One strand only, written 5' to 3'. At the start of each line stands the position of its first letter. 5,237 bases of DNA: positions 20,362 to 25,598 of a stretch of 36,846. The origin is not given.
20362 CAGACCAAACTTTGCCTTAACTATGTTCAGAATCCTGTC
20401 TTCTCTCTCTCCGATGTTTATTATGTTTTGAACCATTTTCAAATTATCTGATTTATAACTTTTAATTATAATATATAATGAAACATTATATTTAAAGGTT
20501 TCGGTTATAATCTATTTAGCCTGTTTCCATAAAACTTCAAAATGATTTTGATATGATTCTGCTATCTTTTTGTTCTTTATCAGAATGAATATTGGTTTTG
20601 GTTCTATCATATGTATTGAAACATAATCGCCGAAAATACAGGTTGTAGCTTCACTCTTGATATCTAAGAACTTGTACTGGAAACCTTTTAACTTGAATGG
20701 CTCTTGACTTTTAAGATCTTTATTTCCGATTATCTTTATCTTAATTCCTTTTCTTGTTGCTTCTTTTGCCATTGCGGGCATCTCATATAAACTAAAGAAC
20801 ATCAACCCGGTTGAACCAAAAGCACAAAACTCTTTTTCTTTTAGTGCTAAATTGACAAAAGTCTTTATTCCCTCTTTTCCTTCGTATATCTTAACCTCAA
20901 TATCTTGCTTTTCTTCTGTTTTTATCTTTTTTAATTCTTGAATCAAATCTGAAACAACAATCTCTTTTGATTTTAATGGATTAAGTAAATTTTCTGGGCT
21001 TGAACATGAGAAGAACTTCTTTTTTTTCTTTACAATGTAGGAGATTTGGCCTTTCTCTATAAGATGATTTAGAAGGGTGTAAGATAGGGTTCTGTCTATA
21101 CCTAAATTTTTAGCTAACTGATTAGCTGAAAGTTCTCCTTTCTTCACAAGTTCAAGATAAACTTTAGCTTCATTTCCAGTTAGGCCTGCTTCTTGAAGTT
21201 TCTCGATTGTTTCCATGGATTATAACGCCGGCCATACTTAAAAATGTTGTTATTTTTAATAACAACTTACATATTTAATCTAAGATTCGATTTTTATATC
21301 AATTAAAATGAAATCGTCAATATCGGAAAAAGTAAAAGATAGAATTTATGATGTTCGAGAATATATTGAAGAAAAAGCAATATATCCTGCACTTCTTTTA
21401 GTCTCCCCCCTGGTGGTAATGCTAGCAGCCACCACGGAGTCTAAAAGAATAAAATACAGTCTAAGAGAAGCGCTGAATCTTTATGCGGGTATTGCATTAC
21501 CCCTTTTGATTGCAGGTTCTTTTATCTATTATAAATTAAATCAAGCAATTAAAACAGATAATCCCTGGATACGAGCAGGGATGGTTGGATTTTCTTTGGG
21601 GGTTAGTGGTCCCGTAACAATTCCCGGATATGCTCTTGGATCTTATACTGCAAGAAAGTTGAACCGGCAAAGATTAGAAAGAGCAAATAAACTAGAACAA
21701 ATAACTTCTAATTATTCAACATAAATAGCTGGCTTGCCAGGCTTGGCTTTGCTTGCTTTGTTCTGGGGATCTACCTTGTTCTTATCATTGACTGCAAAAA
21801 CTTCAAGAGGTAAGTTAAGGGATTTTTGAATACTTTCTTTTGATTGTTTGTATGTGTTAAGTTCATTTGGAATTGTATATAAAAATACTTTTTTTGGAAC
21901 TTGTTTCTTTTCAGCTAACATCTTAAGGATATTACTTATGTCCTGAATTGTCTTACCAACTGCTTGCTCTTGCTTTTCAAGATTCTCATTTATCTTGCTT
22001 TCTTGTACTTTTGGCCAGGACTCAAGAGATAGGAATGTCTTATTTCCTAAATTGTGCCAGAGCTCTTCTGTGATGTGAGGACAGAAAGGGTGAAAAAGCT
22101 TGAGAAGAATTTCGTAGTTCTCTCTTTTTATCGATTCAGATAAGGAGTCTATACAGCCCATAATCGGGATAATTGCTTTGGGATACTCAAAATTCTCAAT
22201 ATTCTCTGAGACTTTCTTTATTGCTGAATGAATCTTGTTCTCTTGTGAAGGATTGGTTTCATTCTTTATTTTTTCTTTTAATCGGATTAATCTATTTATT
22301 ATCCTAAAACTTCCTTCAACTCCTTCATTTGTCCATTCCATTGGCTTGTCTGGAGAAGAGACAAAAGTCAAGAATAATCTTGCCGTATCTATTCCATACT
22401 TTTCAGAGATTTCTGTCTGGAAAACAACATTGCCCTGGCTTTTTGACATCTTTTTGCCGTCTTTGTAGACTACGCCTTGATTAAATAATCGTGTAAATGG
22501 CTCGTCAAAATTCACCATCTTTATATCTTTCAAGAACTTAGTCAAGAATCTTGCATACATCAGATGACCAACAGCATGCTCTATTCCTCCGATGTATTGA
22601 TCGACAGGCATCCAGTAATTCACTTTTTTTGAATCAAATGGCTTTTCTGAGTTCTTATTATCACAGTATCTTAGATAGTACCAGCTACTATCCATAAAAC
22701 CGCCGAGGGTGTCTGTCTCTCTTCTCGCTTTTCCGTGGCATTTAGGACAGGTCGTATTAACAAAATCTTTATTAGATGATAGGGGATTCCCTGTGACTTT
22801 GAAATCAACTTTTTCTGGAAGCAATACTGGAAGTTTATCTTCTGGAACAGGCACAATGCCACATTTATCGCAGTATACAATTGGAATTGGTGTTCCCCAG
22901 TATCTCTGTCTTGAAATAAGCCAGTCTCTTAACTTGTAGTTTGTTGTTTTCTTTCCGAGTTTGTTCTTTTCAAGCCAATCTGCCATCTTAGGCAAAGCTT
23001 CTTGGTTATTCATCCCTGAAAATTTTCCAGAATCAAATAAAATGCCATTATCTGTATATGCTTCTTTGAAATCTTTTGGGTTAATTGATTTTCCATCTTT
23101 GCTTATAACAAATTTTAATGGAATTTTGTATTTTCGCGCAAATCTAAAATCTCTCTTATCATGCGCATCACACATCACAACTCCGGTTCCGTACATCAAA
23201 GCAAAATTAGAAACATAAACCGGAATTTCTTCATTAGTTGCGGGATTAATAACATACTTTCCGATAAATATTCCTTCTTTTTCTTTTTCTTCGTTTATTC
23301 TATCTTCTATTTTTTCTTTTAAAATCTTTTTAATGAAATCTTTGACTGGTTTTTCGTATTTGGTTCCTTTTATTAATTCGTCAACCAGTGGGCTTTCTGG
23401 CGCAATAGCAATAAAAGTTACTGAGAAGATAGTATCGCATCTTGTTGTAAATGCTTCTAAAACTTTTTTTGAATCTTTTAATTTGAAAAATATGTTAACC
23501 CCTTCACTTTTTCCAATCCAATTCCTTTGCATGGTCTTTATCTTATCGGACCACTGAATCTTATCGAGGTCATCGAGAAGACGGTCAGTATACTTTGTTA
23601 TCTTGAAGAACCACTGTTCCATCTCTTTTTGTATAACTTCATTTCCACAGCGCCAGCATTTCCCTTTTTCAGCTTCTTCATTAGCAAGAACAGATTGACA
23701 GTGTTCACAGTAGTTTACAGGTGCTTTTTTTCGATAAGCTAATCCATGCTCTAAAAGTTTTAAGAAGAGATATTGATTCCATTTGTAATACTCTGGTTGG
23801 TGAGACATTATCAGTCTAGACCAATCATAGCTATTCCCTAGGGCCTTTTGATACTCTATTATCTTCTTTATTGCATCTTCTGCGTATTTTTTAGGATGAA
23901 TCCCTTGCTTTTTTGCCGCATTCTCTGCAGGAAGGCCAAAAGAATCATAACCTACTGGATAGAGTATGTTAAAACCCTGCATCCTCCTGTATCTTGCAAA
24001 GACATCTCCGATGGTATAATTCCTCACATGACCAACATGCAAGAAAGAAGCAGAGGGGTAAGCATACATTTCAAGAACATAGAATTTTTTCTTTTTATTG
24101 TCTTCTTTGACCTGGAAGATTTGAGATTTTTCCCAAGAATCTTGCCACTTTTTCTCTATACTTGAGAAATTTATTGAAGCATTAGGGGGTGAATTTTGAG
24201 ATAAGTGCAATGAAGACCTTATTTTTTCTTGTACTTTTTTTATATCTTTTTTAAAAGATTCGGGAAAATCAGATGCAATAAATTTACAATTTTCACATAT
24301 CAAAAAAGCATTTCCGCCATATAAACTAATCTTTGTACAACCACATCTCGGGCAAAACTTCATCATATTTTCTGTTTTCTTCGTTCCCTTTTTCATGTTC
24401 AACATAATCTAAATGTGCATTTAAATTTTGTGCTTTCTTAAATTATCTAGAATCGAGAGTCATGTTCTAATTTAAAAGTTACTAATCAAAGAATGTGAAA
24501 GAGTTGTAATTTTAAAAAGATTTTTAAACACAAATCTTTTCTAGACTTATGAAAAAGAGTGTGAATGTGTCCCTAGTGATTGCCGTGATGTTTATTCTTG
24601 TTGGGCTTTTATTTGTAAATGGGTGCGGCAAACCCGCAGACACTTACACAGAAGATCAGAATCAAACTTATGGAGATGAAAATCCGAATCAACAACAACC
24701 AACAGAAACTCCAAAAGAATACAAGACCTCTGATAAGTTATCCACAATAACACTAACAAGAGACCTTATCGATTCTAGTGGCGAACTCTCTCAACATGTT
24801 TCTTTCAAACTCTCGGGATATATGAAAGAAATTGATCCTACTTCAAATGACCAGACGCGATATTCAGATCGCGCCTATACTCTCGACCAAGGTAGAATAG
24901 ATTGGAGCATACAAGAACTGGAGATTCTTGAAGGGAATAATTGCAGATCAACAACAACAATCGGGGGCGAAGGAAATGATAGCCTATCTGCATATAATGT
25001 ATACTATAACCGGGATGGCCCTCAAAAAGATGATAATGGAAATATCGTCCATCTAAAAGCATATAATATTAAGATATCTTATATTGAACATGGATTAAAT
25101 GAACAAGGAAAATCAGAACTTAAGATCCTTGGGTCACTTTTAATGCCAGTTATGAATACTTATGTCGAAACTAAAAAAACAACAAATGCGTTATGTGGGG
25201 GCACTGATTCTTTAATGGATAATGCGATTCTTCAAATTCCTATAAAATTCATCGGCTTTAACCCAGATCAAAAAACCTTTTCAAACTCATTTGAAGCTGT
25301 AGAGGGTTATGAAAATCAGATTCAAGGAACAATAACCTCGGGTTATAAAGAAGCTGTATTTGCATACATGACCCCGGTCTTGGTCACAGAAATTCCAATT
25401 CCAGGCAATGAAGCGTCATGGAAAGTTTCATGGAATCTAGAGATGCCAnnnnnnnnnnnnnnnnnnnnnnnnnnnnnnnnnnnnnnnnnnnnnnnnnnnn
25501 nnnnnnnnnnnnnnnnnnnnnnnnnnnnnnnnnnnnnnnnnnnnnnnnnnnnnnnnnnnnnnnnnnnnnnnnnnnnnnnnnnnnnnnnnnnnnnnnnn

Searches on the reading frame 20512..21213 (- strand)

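Call 25: search_protein_families(library=pfam, proteins=[window:20512-21213:-], max_evalue=0.01)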
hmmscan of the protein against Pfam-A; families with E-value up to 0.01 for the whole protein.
window:20512-21213:- (233 aa): 3 families
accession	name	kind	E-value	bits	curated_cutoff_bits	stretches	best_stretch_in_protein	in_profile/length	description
PF01978.25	TrmB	-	1.2e-13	51.1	25.6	1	6-74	1-68/68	Sugar-specific transcriptional regulator TrmB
PF02002.24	TFIIE_alpha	-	0.00094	19.5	22.9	1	13-64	12-64/105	TFIIE alpha subunit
PF13412.12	HTH_24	-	0.0024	17.8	21.9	1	17-57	7-47/48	Winged helix-turn-helix DNA-binding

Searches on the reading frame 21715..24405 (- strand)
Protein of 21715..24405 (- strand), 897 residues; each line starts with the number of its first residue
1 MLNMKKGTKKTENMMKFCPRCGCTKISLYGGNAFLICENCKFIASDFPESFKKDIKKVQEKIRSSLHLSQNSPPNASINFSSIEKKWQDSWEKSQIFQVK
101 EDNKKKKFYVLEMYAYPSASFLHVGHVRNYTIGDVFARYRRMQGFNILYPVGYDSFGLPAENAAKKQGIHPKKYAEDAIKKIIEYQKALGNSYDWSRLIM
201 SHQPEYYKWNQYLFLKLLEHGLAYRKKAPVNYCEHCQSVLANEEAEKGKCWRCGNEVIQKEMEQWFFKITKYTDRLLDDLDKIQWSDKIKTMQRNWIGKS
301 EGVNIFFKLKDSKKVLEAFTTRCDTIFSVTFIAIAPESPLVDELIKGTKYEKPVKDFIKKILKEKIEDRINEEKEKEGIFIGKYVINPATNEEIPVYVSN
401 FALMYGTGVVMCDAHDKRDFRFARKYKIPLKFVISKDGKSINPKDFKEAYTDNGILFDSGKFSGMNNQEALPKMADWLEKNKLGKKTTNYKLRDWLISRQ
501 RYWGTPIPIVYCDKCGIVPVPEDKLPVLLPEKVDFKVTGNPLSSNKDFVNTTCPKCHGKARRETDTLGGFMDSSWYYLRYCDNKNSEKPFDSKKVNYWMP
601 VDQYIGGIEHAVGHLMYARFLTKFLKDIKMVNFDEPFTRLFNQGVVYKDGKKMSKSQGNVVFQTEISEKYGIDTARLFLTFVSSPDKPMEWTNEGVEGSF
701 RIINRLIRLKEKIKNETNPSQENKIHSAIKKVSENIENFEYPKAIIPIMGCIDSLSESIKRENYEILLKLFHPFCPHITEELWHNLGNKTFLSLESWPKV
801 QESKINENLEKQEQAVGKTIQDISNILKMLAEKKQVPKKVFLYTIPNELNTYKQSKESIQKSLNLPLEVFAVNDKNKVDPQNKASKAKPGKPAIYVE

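Call 71: search_protein_families(library=pfam, proteins=[window:21715-24405:-], max_evalue=0.001)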
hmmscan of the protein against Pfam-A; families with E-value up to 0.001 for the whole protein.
window:21715-24405:- (897 aa): 7 families
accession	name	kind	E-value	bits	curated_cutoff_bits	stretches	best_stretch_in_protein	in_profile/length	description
PF13603.12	tRNA-synt_1_2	-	9.5e-60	201.7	25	1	294-479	1-185/185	Leucyl-tRNA synthetase, editing domain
PF00133.28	tRNA-synt_1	-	8.4e-49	166.9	22.7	2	86-297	1-225/414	tRNA synthetases class I (I, L, M and V)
PF09334.17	tRNA-synt_1g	-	1.4e-32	113.4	20.1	3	116-256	9-145/391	tRNA synthetases class I (M)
PF08264.19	Anticodon_1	-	2.5e-19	70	25.1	1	723-838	6-140/148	Anticodon-binding domain of tRNA ligase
PF01406.26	tRNA-synt_1e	-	1e-07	32.1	27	0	631-682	231-283/301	tRNA synthetases class I (C) catalytic domain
PF17032.10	Zn_ribbon_15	-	0.00025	22.2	28.9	0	205-260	16-65/73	zinc-ribbon family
PF00750.26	tRNA-synt_1d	-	0.00026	20.5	23.3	0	102-148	15-61/349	tRNA synthetases class I (R), catalytic domain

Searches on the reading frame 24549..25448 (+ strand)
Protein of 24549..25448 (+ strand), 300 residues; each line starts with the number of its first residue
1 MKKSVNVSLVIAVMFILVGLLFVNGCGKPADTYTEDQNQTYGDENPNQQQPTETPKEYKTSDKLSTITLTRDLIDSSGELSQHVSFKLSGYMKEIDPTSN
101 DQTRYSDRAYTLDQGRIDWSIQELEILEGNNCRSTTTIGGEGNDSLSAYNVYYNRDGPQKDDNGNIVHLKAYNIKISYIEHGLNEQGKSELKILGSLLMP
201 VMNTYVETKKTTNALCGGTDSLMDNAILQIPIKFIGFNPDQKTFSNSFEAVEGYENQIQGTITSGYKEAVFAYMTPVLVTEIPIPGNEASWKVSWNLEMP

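Call 25: search_protein_families(library=pfam, proteins=[window:24549-25448:+], max_evalue=0.01)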
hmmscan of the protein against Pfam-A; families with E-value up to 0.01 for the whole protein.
window:24549-25448:+ (300 aa): 0 families

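Call 55: search_solved_structures(query=window:24549-25448:+, max_evalue=1)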
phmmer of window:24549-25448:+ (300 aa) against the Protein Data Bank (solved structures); distinct sequences matched with E-value up to 1: 0.

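Call 78: find_homologous_proteins(query=window:24549-25448:+, max_evalue=0.001)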
Query window:24549-25448:+ (300 aa): 1 proteins with E <= 0.001 among 577 candidates.
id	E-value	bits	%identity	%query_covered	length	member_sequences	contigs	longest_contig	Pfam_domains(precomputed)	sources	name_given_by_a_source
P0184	7.4e-199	677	100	100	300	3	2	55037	-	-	-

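Call 85: search_protein_families(library=phrogs, proteins=[window:24549-25448:+], max_evalue=0.01)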
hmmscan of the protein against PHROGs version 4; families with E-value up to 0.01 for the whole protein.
window:24549-25448:+ (300 aa): 0 families

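Call 86: search_protein_families(library=padloc, proteins=[window:24549-25448:+], max_evalue=0.01)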
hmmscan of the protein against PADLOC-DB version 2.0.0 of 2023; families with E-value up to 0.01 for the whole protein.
window:24549-25448:+ (300 aa): 0 families
